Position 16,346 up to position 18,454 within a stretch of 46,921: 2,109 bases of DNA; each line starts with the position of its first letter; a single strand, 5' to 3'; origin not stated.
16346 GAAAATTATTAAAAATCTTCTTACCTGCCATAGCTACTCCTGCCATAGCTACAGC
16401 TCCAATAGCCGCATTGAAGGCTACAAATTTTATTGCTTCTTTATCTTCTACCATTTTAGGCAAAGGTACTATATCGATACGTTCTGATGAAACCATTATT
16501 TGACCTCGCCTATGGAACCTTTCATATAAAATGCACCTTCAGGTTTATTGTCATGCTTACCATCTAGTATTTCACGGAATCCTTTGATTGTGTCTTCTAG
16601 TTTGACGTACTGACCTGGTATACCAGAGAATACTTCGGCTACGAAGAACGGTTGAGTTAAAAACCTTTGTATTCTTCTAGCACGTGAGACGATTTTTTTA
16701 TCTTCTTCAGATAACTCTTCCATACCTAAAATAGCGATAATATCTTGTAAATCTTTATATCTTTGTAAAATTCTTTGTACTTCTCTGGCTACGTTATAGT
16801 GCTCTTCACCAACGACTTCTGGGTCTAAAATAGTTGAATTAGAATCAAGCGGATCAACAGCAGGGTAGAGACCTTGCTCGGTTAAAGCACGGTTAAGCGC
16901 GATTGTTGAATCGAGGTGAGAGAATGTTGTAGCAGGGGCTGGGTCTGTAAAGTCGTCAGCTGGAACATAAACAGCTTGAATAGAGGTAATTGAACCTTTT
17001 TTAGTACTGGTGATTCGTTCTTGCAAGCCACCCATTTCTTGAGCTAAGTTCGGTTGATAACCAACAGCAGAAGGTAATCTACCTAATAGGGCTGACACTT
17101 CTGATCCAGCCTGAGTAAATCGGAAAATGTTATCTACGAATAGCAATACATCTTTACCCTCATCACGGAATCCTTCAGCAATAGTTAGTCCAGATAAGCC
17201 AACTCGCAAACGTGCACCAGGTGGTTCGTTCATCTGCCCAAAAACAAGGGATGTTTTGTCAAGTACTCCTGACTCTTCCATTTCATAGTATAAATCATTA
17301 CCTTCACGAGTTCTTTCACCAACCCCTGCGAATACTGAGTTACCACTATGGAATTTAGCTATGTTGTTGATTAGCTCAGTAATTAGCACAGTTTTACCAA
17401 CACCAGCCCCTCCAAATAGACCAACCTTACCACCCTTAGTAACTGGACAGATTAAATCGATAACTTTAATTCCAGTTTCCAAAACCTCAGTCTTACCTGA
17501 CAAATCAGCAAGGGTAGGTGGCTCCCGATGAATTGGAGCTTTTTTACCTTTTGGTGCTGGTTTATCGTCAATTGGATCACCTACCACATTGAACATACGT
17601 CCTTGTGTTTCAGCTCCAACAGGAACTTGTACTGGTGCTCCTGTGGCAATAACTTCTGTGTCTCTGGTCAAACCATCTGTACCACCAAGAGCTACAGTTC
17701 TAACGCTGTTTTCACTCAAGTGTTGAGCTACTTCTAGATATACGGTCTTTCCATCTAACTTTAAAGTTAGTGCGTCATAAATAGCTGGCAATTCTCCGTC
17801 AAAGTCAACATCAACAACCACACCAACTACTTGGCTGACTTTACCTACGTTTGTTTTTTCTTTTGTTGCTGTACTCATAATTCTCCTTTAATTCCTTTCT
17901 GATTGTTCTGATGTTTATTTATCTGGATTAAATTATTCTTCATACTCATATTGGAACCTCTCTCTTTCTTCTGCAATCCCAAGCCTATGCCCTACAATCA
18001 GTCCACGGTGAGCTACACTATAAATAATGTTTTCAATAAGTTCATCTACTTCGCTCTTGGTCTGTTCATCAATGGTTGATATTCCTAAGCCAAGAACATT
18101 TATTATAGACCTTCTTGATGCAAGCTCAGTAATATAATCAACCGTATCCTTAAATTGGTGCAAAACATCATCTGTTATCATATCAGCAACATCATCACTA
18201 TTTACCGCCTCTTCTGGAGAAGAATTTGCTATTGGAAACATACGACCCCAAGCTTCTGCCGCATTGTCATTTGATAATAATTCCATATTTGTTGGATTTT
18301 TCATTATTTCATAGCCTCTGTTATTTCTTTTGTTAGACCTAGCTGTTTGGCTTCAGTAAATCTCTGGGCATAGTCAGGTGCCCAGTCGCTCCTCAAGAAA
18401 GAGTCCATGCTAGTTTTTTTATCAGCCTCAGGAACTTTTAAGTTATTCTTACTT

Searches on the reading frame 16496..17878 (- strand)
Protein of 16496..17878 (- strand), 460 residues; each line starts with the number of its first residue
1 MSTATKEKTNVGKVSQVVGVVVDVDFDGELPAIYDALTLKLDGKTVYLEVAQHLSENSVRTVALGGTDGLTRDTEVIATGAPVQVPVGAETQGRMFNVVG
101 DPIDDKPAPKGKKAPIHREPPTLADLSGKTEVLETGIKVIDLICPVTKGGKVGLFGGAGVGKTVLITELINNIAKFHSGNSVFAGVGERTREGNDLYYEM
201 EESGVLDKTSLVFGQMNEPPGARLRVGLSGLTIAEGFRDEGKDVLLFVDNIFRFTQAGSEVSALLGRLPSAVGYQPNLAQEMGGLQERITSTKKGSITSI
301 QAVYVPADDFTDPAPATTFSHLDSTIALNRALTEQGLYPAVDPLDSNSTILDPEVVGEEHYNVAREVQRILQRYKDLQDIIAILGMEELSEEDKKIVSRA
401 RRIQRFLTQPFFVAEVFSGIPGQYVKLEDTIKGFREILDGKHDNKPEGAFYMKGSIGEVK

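Call 3: search_protein_families(library=pfam, proteins=[window:16496-17878:-], max_evalue=1)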
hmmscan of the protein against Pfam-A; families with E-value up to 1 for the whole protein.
window:16496-17878:- (460 aa): 14 families
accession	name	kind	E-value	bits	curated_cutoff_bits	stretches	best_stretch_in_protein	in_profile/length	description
PF00006.31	ATP-synt_ab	-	5.8e-73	245.5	29.5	1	136-348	1-213/213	ATP synthase alpha/beta family, nucleotide-binding domain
PF02874.29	ATP-synt_ab_N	-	1.1e-18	67.9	20.9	1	14-80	1-69/69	ATP synthase alpha/beta family, beta-barrel domain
PF22919.1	ATP-synt_VA_C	-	2.7e-18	66.3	24.7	1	353-435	5-90/101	C-terminal domain of V and A type ATP synthase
PF13481.12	AAA_25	-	0.0025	17.9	27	1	149-213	33-94/195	AAA domain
PF18269.6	T3SS_ATPase_C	-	0.014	15.7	22.7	1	356-383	1-28/72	T3SS EscN ATPase C-terminal domain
PF13191.12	AAA_16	-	0.04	14.9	32.6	1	141-175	14-50/167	AAA ATPase domain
PF01637.24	ATPase_2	-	0.053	13.8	33.2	1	154-265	25-132/225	ATPase domain predominantly from Archaea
PF06745.19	ATPase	-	0.066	13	26.6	1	134-205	2-72/231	KaiC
PF13245.12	AAA_19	-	0.085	13.5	25.1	1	152-181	14-43/134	AAA domain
PF00931.28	NB-ARC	-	0.091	12.4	23.5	1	151-175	20-44/248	NB-ARC domain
PF09669.15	Phage_pRha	-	0.17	12.9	29.9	0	354-395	8-49/91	Phage regulatory protein Rha (Phage_pRha)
PF00005.33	ABC_tran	-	0.19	12.8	25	1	146-179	8-40/137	ABC transporter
PF00910.28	RNA_helicase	-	0.25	12.3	21.5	1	154-183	3-35/105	RNA helicase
PF12775.13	AAA_7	-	0.29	11.1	25.8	0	149-175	33-59/181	P-loop containing dynein motor region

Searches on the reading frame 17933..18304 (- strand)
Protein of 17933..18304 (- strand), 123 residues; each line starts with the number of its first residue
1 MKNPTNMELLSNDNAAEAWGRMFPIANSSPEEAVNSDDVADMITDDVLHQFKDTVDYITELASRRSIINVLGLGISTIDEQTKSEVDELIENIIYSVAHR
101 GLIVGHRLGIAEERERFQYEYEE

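Call 3: search_protein_families(library=pfam, proteins=[window:17933-18304:-], max_evalue=1)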
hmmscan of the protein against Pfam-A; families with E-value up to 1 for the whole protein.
window:17933-18304:- (123 aa): 3 families
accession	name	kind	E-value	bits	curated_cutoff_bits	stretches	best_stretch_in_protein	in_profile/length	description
PF01698.23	SAM_LFY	-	0.066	13.6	25.2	1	68-111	23-65/80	Floricaula / Leafy protein SAM domain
PF24925.1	DUF7746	-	0.092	13.3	27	1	6-70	10-75/85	Domain of unknown function (DUF7746)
PF20016.6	ThsA_Macro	-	0.11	12.7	25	1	34-99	104-167/183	Thoeris protein ThsA, Macro domain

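Call 4: search_protein_families(library=ncbifam, proteins=[window:17933-18304:-], max_evalue=1)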
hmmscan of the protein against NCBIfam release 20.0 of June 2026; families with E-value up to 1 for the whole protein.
window:17933-18304:- (123 aa): 0 families

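Call 56: search_protein_families(library=padloc, proteins=[window:17933-18304:-], max_evalue=1)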
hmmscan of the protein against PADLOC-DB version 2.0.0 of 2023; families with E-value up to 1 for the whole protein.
window:17933-18304:- (123 aa): 0 families

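Call 57: search_protein_families(library=phrogs, proteins=[window:17933-18304:-], max_evalue=1)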
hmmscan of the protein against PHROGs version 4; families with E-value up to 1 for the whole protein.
window:17933-18304:- (123 aa): 3 families
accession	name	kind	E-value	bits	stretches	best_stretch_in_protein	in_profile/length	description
phrog_1291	-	unknown function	0.082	14.1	1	26-93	29-94/104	-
phrog_38879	-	unknown function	0.11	13.8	0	80-98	61-79/93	-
phrog_36541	-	unknown function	0.19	13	1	78-97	25-44/62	-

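Call 75: find_related_loci(query=window:17933-18304:-, collection=metagenome_contigs, flank=4000)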
Query window:17933-18304:- (123 aa) in metagenome_contigs; peptide patterns used: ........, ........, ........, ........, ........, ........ (x = any residue, [..] = any of these).
382 stretches matched a pattern, but none encodes a relative of the query by tblastn (E <= 1e-3).
